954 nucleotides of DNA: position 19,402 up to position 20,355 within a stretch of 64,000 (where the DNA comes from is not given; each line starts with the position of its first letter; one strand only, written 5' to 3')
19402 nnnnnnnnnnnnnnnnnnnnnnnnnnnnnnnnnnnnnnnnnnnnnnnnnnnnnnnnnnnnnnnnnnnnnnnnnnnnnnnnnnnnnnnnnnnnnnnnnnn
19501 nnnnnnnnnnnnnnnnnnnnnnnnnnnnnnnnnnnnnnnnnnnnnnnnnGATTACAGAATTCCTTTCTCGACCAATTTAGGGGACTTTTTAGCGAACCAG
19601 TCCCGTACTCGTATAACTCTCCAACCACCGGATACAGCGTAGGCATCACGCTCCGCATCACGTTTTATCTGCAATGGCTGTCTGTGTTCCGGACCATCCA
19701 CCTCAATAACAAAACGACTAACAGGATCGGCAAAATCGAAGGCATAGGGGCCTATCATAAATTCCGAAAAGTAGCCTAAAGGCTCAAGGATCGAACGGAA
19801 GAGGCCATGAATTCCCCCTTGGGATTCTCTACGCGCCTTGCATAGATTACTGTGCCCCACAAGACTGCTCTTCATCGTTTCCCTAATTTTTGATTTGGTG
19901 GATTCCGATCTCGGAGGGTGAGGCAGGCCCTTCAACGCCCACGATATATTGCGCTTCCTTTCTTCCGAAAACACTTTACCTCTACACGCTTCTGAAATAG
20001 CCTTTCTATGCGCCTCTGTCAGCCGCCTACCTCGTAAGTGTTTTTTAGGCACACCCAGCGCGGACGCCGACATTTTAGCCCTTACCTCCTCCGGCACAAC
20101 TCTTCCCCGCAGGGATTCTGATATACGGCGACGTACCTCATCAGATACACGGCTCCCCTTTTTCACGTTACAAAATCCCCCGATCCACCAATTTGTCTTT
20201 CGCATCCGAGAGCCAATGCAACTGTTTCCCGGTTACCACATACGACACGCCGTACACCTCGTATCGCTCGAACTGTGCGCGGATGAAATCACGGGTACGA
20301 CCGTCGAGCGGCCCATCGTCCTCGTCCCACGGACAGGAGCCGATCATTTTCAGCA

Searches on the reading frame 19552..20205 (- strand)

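Call 32: search_protein_families(library=pfam, proteins=[window:19552-20205:-], max_evalue=0.001)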
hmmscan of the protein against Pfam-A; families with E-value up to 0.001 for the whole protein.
window:19552-20205:- (217 aa): 2 families
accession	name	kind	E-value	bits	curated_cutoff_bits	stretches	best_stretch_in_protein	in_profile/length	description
PF07460.16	NUMOD3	-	5.1e-09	36.3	20.4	0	59-77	1-19/37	NUMOD3 motif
PF04480.18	DUF559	-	4e-08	33.5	20.6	1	149-202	39-90/109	Protein of unknown function (DUF559)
